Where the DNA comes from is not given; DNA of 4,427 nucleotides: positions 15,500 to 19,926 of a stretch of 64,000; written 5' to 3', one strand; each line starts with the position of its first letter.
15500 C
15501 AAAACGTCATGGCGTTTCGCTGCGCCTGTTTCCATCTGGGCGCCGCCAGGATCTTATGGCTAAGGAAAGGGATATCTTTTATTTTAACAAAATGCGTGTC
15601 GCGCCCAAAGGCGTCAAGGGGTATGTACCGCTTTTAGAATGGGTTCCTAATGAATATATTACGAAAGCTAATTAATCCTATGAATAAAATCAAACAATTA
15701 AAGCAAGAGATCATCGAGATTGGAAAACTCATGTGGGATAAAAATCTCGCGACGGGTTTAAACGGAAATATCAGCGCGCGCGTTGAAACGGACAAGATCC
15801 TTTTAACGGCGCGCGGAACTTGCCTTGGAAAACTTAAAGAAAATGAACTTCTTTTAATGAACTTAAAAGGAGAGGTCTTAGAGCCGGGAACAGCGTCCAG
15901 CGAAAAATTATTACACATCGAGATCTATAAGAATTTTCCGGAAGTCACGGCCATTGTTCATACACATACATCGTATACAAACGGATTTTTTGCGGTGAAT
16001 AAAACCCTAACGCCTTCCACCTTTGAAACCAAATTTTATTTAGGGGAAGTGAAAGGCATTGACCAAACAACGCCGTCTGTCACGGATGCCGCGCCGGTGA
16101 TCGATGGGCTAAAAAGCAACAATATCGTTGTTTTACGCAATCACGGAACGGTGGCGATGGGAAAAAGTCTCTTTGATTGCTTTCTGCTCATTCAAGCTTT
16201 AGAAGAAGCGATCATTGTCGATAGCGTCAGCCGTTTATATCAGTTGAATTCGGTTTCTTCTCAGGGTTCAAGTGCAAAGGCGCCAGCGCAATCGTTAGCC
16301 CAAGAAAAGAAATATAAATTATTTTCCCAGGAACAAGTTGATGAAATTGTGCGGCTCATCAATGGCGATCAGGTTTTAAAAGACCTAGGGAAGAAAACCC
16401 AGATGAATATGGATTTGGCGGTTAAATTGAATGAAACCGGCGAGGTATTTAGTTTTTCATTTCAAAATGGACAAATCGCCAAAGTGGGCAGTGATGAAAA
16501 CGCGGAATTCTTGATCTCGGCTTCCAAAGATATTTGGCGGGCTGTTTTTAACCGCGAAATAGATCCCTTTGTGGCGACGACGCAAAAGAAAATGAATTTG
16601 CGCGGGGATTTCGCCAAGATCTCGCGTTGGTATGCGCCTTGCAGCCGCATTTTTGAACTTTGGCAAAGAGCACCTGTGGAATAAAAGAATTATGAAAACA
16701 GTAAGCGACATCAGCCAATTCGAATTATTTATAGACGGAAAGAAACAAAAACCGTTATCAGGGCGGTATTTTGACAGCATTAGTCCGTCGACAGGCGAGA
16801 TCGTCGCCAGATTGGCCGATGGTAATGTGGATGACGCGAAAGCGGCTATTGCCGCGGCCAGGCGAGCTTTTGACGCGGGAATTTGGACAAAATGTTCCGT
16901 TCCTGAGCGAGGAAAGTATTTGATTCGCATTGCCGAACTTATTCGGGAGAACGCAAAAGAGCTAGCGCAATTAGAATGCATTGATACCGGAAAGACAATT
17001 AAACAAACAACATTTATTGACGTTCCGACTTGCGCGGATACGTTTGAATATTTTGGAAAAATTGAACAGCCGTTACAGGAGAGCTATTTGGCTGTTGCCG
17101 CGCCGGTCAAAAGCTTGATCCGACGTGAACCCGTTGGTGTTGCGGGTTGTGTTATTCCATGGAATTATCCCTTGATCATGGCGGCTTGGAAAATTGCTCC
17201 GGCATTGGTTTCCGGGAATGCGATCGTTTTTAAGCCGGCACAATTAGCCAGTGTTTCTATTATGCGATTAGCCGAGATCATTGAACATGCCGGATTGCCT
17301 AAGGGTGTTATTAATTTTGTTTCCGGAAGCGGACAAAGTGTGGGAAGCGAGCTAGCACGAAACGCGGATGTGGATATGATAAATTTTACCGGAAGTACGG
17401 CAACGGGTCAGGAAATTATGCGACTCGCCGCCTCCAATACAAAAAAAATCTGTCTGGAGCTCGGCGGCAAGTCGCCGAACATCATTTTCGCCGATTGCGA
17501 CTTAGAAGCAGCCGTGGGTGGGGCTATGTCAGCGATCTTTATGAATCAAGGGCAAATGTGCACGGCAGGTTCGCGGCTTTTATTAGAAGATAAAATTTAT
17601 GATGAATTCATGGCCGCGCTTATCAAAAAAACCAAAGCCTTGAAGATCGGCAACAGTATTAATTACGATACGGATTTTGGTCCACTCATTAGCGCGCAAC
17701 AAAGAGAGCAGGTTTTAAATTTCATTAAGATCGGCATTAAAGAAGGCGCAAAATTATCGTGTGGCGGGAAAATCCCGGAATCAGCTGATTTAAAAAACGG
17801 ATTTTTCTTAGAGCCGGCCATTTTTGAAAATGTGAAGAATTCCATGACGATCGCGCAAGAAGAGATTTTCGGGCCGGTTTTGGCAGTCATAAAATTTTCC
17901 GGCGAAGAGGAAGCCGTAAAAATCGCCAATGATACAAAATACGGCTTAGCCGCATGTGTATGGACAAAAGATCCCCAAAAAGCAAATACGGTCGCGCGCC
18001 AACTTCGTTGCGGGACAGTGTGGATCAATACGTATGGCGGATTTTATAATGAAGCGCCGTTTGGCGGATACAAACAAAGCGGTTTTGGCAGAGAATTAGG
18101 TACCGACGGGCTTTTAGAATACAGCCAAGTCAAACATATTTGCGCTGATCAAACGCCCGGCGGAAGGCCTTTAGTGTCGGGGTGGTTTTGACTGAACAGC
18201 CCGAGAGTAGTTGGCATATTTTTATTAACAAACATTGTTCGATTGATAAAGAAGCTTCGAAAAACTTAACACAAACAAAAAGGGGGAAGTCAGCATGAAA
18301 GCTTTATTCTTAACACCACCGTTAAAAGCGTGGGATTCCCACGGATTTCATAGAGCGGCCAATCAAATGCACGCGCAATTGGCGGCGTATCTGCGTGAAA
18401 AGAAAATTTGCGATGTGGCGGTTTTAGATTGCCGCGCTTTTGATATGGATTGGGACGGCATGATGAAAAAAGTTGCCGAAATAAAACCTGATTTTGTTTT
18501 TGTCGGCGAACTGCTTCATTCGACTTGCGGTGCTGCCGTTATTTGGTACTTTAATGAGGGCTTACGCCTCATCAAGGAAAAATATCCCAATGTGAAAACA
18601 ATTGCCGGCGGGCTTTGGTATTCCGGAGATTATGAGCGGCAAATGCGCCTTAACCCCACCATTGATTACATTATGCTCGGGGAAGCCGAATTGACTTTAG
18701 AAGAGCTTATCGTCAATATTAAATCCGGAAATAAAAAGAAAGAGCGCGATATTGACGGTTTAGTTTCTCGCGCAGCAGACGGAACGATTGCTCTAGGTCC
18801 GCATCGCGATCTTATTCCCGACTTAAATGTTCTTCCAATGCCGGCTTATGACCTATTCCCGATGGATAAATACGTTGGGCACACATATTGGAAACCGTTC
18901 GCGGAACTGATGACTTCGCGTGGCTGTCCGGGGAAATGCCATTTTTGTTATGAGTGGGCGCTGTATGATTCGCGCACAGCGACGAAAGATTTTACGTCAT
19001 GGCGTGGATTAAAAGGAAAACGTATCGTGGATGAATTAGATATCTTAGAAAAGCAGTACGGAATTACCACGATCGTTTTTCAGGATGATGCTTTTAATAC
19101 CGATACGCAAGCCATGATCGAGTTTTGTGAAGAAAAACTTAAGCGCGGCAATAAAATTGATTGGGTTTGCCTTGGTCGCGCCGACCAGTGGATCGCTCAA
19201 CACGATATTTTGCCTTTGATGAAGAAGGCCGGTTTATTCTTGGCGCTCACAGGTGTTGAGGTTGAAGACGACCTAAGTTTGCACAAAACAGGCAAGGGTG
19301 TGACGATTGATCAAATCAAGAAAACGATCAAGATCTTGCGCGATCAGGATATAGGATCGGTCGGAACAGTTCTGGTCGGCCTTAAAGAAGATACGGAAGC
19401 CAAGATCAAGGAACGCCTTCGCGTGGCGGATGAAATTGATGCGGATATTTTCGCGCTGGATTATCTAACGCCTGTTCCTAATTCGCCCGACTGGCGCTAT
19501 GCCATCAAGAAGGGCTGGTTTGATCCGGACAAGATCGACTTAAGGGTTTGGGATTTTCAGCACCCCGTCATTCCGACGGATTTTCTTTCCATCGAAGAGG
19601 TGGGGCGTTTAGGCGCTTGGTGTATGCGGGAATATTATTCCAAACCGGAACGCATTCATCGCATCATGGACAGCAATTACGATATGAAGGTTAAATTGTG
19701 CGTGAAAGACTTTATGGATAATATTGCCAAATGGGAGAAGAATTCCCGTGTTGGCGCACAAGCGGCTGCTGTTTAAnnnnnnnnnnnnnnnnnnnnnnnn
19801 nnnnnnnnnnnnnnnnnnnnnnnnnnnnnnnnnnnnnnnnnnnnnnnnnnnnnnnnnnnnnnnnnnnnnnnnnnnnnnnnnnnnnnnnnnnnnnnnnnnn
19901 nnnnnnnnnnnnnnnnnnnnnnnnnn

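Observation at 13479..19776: DHAP-shunt-like MTA/5'-deoxyadenosine salvage cluster next to a B12-radical-SAM enzyme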

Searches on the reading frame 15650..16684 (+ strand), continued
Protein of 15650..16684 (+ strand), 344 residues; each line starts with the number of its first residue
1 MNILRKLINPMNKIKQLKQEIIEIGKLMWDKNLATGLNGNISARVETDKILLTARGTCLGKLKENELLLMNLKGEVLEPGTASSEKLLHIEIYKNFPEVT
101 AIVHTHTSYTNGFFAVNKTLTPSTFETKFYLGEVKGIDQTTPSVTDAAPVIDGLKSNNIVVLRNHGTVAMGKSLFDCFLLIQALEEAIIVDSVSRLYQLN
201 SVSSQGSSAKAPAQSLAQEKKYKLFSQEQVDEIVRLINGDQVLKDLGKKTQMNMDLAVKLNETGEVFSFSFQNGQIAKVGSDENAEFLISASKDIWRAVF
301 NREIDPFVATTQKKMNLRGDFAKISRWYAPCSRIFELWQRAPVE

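Call 84: search_protein_families(library=ncbifam, proteins=[L148:6323-7546:+, L148:10981-12561:+, L148:12619-12978:+, L148:12999-13766:+, L148:7549-8283:+, L148:8380-9897:+, L148:10001-11005:+], max_evalue=0.00001)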
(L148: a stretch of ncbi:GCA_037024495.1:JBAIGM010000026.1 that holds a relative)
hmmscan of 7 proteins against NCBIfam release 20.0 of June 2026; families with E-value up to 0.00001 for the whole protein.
L148:6323-7546:+ (407 aa): 9 families
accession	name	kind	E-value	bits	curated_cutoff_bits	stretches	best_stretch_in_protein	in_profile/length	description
NF004898.0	PRK06259.1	equivalog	2.3e-37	128.7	385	1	28-399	134-480/488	fumarate reductase (CoM/CoB) subunit TfrB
NF045670.1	quin_L_LdhH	equivalog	1.9e-27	95.9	800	1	173-382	466-681/706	L-lactate dehydrogenase (quinone) large subunit LdhH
NF045724.1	ferredox_TmcB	equivalog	4.7e-17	61.7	735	1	231-388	242-406/430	electron transfer complex ferredoxin TmcB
NF045663.1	diclust_near_Sec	equivalog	2.2e-16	59.1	530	1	88-399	347-631/759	pyridine nucleotide-disulfide oxidoreductase/dicluster-binding protein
NF008369.0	PRK11168.1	equivalog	1.1e-15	57.5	278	1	173-383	166-377/401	anaerobic glycerol-3-phosphate dehydrogenase subunit C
NF045796.1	DsrK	equivalog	1.2e-13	50.5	400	1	163-352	182-378/453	sulfate reduction electron transfer complex DsrMKJOP subunit DsrK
NF045711.1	sulf_resp_HmcF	equivalog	3.6e-11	42.5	750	1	270-391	306-430/457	sulfate respiration complex iron-sulfur protein HmcF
TIGR03379.1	glycerol3P_GlpC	equivalog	4.7e-10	38.8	279.9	1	197-383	184-374/397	anaerobic glycerol-3-phosphate dehydrogenase subunit GlpC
NF008434.0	PRK11274.1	equivalog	3.6e-08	32.8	333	1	176-406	170-406/409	glycolate oxidase subunit GlcF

L148:10981-12561:+ (526 aa): 106 families (the best 25 are shown)
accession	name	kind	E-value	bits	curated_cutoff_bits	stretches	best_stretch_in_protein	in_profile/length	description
NF004837.0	PRK06187.1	subfamily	8.8e-126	420.2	476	1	13-501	11-515/531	long-chain-fatty-acid--CoA ligase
NF006182.0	PRK08316.1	subfamily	1.2e-98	330.9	663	1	13-500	14-509/523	fatty acyl-CoA synthetase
NF005801.1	PRK07656.1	equivalog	1.2e-94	317.7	657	1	14-502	5-497/500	FadD3 family acyl-CoA ligase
NF005307.0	PRK06839.1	equivalog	7.8e-91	305.2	748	1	17-501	9-486/496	o-succinylbenzoate--CoA ligase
NF002966.0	PRK03640.1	equivalog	5.9e-89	298.9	556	1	16-502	8-474/483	o-succinylbenzoate--CoA ligase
NF052269.1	Staph_lig_FadD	equivalog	7.4e-88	295.1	650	1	20-500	10-485/499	long-chain-fatty-acid--CoA ligase FadD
NF009233.0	PRK12583.1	subfamily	5.5e-87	292.4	832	2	159-499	197-541/558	fatty acid CoA ligase family protein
NF005702.0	PRK07514.1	subfamily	5.7e-87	292.2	558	1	18-499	11-491/506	malonyl-CoA synthase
NF004797.0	PRK06145.1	equivalog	7.7e-87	291.7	850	1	19-501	11-488/499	acyl-CoA synthetase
NF004114.0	PRK05605.1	equivalog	1.4e-85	287.8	766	2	156-501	214-562/575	long-chain-fatty-acid--CoA ligase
NF052580.1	Str24CoAsynCasG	equivalog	2.3e-85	287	750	1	23-502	53-544/548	steroid-24-oyl-CoA synthetase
TIGR03098.1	ligase_PEP_1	hypoth_equivalog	5.3e-84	282.5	592.35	1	15-502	5-512/517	acyl-CoA ligase (AMP-forming), exosortase A system-associated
NF006181.0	PRK08314.1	subfamily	1.3e-82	277.9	705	2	160-499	201-545/563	long-chain-fatty-acid--CoA ligase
NF005676.0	PRK07470.1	equivalog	7.9e-82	275.6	774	1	13-500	23-521/544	acyl-CoA synthetase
NF006572.0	PRK09088.1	equivalog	9.8e-82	275.2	696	1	5-499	4-478/491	acyl-CoA synthetase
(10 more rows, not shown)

L148:12619-12978:+ (119 aa): 0 families

L148:12999-13766:+ (255 aa): 4 families
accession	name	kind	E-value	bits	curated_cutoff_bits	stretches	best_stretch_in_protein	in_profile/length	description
NF042922.1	4PPT_HetI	equivalog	7.5e-62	208.7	370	1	16-239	13-234/235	4'-phosphopantetheinyl transferase HetI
NF007676.0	PRK10351.1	equivalog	4.3e-19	68.9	174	1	65-185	32-146/195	4'-phosphopantetheinyl transferase AcpT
NF047349.1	4PPT_AusB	equivalog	4.2e-14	52.5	225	1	50-195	28-161/205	aureusimine biosynthesis 4'-phosphopantetheinyl transferase AusB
TIGR00556.1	pantethn_trn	domain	5.1e-13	49.2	45.35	1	126-197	4-82/128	phosphopantetheine--protein transferase domain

L148:7549-8283:+ (244 aa): 9 families
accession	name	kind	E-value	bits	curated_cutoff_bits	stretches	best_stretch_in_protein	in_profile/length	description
TIGR01718.1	Uridine-psphlse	equivalog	1.6e-37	129.2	280.3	1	16-243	4-243/245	uridine phosphorylase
NF004489.0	PRK05819.1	subfamily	1.5e-26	93.1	230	1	24-214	14-207/236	DeoD-type purine-nucleoside phosphorylase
TIGR00107.1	deoD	equivalog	2.6e-25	89.3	232.25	1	19-215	5-204/232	purine-nucleoside phosphorylase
NF008383.0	PRK11178.1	equivalog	1.4e-24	86.7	262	1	16-168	9-163/254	uridine phosphorylase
NF005500.0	PRK07115.1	equivalog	7.1e-22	77.9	264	1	65-215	63-214/261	AMP nucleosidase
NF009914.0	PRK13374.1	subfamily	4.6e-21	75.5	338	1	28-217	18-210/235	DeoD-type purine-nucleoside phosphorylase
TIGR01721.1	AMN-like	hypoth_equivalog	3.4e-19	69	307.2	1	66-215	61-212/269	AMP nucleosidase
NF004079.0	PRK05584.1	equivalog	1e-11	44.8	169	1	38-213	15-199/232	5'-methylthioadenosine/adenosylhomocysteine nucleosidase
TIGR03468.1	HpnG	hypoth_equivalog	1.2e-08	34.8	187.1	1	64-213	19-157/212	hopanoid-associated phosphorylase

L148:8380-9897:+ (505 aa): 8 families
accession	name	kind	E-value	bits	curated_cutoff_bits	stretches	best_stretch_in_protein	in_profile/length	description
NF004326.0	PRK05720.1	subfamily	1.5e-72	244.4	271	1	10-330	11-343/358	s-methyl-5-thioribose-1-phosphate isomerase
TIGR00512.1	salvage_mtnA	equivalog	1.5e-64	218.1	279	1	11-322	2-328/335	S-methyl-5-thioribose-1-phosphate isomerase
TIGR00524.1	eIF-2B_rel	subfamily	8.2e-55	186.1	185.85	1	39-322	4-296/303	S-methyl-5-thioribose-1-phosphate isomerase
NF004700.0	PRK06036.1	equivalog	1e-45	156.3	528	1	17-330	11-331/339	S-methyl-5-thioribose-1-phosphate isomerase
NF004436.0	PRK05772.1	equivalog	5.7e-44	150.8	521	1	6-328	13-350/363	S-methyl-5-thioribose-1-phosphate isomerase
TIGR00511.1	ribulose_e2b2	equivalog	5e-35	121.2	314.1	1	41-331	4-290/301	ribose 1,5-bisphosphate isomerase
NF006210.0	PRK08335.1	equivalog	7.2e-18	64.8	339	1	122-265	80-219/275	translation initiation factor IF-2B subunit alpha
NF004994.0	PRK06372.1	equivalog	1.5e-14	54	249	1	170-263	101-191/253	translation initiation factor IF-2B subunit delta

L148:10001-11005:+ (334 aa): 24 families
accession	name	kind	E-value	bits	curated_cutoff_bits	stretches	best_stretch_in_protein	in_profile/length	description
NF006413.0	PRK08660.1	equivalog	4.6e-40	137.4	203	1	5-183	3-179/184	aldolase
NF043034.1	OxoTetrPhDc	equivalog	2.6e-24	86.2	250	1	3-182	4-189/205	3-oxo-tetronate 4-phosphate decarboxylase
NF006208.0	PRK08333.1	equivalog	2.8e-24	85.8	267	1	4-182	5-184/189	aldolase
NF040649.1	FucA_Meth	equivalog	1.8e-22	80.2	250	1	6-181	4-176/179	L-fuculose phosphate aldolase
NF053831.1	RU1PAldHalo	equivalog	6.1e-20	71.6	300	1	19-175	18-176/208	ribulose-1-phosphate aldolase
TIGR03328.1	salvage_mtnB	equivalog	7.5e-19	68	137.05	1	9-176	2-186/194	methylthioribulose 1-phosphate dehydratase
NF005302.0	PRK06833.1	equivalog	2.2e-17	63.3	264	1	2-172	4-177/214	L-fuculose-phosphate aldolase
NF006672.0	PRK09220.1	equivalog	1.2e-15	57.4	226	1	5-179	12-201/209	methylthioribulose 1-phosphate dehydratase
NF004492.0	PRK05834.1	equivalog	2.2e-15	56.7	139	1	13-177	15-183/197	hypothetical protein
NF005123.0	PRK06557.1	subfamily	2.1e-14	53.7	251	1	3-182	11-196/223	L-ribulose-5-phosphate 4-epimerase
NF053537.1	DhpthDcsPhtC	equivalog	3.7e-14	52.7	200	1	13-168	9-180/232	3,4-dihydroxyphthalate decarboxylase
NF004527.0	PRK05874.1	equivalog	2.3e-13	50.2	308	1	10-174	13-182/218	L-fuculose-phosphate aldolase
NF005984.0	PRK08087.1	subfamily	1.8e-12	47.5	264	1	2-168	4-171/215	L-fuculose-phosphate aldolase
NF005451.0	PRK07044.1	subfamily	2.3e-11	43.3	207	1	37-185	57-210/256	aldolase II superfamily protein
NF005244.0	PRK06754.1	equivalog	1.4e-10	40.7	281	1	8-112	11-118/214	methylthioribulose 1-phosphate dehydratase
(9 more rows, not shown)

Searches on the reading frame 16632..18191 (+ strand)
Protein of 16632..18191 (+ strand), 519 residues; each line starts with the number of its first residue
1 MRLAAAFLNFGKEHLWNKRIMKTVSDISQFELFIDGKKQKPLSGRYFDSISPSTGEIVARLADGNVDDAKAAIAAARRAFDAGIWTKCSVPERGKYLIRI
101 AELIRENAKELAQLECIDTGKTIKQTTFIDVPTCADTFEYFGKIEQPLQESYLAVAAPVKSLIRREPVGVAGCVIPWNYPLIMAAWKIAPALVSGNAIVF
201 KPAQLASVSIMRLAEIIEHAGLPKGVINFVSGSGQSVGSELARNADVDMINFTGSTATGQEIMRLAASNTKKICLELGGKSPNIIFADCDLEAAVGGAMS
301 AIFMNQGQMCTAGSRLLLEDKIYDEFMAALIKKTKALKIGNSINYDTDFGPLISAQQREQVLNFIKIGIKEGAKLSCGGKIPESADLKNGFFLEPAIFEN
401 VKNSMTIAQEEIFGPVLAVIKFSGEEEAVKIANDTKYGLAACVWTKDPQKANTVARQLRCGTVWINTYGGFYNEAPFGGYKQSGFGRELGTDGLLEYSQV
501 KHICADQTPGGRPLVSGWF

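Call 3: search_protein_families(library=pfam, proteins=[window:16632-18191:+], max_evalue=0.01)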
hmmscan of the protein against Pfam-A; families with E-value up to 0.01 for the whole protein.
window:16632-18191:+ (519 aa): 1 family
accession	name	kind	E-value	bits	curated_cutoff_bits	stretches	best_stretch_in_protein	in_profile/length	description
PF00171.27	Aldedh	-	3.7e-177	590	23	1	45-503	7-461/461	Aldehyde dehydrogenase family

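Call 4: search_protein_families(library=ncbifam, proteins=[window:16632-18191:+], max_evalue=0.001)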
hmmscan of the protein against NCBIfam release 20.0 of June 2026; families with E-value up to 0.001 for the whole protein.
window:16632-18191:+ (519 aa): 45 families (the best 25 are shown)
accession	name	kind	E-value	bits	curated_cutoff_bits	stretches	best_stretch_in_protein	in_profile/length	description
TIGR01804.1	BADH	equivalog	4.8e-180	599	668.6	1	33-501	1-467/467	betaine-aldehyde dehydrogenase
NF009725.0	PRK13252.1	equivalog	8.1e-157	522.5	593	1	28-504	5-478/488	betaine-aldehyde dehydrogenase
NF010000.0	PRK13473.1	subfamily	7.2e-147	489.8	615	1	30-506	3-473/475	aminobutyraldehyde dehydrogenase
NF045736.1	PaDhStyDRhodo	equivalog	1.1e-146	489.1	800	1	30-501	3-473/479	phenylacetaldehyde dehydrogenase StyD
TIGR02299.1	HpaE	equivalog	1.7e-141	472.2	638.35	1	31-505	2-476/488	5-carboxymethyl-2-hydroxymuconate semialdehyde dehydrogenase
NF050026.1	AcaldDHExaC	equivalog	3.8e-137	457.9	900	1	28-504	14-492/503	acetaldehyde dehydrogenase ExaC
NF045735.1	PaDhStyDPseudo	equivalog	1.5e-134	449.3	850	1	31-504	4-480/483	phenylacetaldehyde dehydrogenase StyD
TIGR03216.1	OH_muco_semi_DH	equivalog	3.1e-129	431.7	693.25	1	32-505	3-479/481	2-hydroxymuconic semialdehyde dehydrogenase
NF007352.0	PRK09847.1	equivalog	6.4e-127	424.1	850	1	10-503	3-489/495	aldehyde dehydrogenase PuuC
NF042993.1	AlphKGSA_gudD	equivalog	1.7e-123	412.9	770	1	29-502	3-477/481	alpha-ketoglutaric semialdehyde dehydrogenase GucD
TIGR04284.1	aldehy_Rv0768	hypoth_equivalog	3.1e-120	402.4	775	1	31-504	2-477/480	aldehyde dehydrogenase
NF006916.0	PRK09407.1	equivalog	9.2e-120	400.7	521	1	44-506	33-493/526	succinic semialdehyde dehydrogenase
NF052305.1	DioxValDhHalo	equivalog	1e-119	400.6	750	1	31-502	6-478/483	2,5-dioxovalerate dehydrogenase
NF007497.0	PRK10090.1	equivalog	3.4e-116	388.9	500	1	27-502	4-474/480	aldehyde dehydrogenase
TIGR01780.1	SSADH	subfamily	2.7e-114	382.5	646.35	1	51-501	3-448/448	succinate-semialdehyde dehydrogenase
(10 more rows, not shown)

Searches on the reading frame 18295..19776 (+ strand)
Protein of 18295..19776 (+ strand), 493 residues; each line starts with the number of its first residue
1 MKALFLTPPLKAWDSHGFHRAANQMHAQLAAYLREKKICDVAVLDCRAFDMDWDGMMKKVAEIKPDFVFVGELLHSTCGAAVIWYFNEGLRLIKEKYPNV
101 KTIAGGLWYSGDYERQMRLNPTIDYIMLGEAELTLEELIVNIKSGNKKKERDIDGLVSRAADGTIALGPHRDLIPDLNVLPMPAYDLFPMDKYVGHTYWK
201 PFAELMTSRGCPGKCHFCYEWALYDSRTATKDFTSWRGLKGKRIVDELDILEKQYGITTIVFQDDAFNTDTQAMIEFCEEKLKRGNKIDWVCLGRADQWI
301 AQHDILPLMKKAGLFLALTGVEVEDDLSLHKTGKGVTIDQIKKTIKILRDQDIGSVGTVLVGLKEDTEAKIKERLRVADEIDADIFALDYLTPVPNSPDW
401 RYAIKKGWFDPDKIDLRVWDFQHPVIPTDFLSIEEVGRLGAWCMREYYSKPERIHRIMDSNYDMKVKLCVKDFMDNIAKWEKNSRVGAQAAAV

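Call 3: search_protein_families(library=pfam, proteins=[window:18295-19776:+], max_evalue=0.01)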
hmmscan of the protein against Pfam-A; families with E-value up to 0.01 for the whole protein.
window:18295-19776:+ (493 aa): 2 families
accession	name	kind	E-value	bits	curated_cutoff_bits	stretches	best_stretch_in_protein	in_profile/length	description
PF04055.27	Radical_SAM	-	4.6e-14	53.4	29.5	1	207-376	3-164/166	Radical SAM superfamily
PF02310.24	B12-binding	-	4.7e-11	43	32.1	1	28-138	19-120/121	B12 binding domain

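Call 4: search_protein_families(library=ncbifam, proteins=[window:18295-19776:+], max_evalue=0.001)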
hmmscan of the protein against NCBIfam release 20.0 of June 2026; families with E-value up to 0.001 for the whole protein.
window:18295-19776:+ (493 aa): 17 families
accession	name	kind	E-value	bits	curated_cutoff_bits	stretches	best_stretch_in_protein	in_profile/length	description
TIGR02026.1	BchE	equivalog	1.5e-51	175.8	481.35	1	5-448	4-428/497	magnesium-protoporphyrin IX monomethyl ester anaerobic oxidative cyclase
TIGR03471.1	HpnJ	equivalog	1.1e-37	130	577.6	1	90-460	88-445/472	hopanoid biosynthesis associated radical SAM protein HpnJ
TIGR04385.1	B12_rSAM_cofa1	equivalog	3.4e-28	99.1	450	1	29-381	26-364/438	B12 lower ligand biosynthesis radical SAM protein BzaD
NF038361.1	rSAM_Sden_1168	equivalog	4.1e-28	98.2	575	1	91-382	162-452/560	Sden_1168 family B12-binding radical SAM P-methyltransferase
TIGR04367.1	HpnR_B12_rSAM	equivalog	1.7e-22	79.6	650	1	39-430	37-396/490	hopanoid C-3 methylase HpnR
NF050148.1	rSAM_ApyD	equivalog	1.8e-20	72.9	750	1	91-373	95-358/645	RiPP biosynthesis radical SAM protein ApyD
NF033070.1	rSAM_AprD4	equivalog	4e-20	72.2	500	1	149-438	144-422/456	AprD4 family radical SAM diol-dehydratase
TIGR04479.1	bcpD_PhpK_rSAM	subfamily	1.7e-19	69.6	600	1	25-390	74-418/504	PhpK family radical SAM P-methyltransferase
TIGR04072.2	rSAM_ladder_B12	equivalog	1.9e-19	69.6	360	1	45-383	39-351/443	lipid biosynthesis B12-binding/radical SAM protein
NF033712.0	B12_rSAM_KedN5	subfamily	2.1e-17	62.6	700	1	93-269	85-253/624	KedN5 family methylcobalamin-dependent radical SAM C-methyltransferase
TIGR03975.1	rSAM_ocin_1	subfamily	1.9e-16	59.7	281.85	1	90-373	148-422/606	RiPP maturation radical SAM C-methyltransferase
TIGR04295.1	B12_rSAM_oligo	hypoth_equivalog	3e-13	49.3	400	1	30-401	31-382/422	TIGR04295 family B12-binding domain-containing radical SAM protein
NF040542.1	rSAM_RCCLKC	equivalog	2.1e-12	46.9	450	1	94-353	73-322/423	arsinothricin biosynthesis radical SAM protein ArsL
TIGR04013.1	B12_SAM_MJ_1487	hypoth_equivalog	3.5e-11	42.6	251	1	90-219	63-168/382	TIGR04013 family B12-binding domain/radical SAM domain-containing protein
TIGR04014.1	B12_SAM_MJ_0865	equivalog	4.4e-09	35.6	360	1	123-398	90-353/434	methyl-coenzyme M reductase glutamine C-methyltransferase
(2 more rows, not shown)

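Call 58: search_solved_structures(query=window:18295-19776:+, max_evalue=0.001)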
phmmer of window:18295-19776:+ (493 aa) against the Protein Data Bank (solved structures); distinct sequences matched with E-value up to 0.001: 4.
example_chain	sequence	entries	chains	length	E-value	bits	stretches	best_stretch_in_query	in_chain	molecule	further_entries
6fd2_B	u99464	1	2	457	7.2e-15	58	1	162-439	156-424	Putative apramycin biosynthetic oxidoreductase 4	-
7kdx_A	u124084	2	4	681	1e-08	37.7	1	82-226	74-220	Methyltransferase TokK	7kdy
9ccb_A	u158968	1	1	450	0.0001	24.5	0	320-397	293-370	Radical SAM core domain-containing protein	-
9n1b_A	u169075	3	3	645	0.00016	23.8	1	93-232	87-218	Radical SAM protein | Radical SAM enzyme CysS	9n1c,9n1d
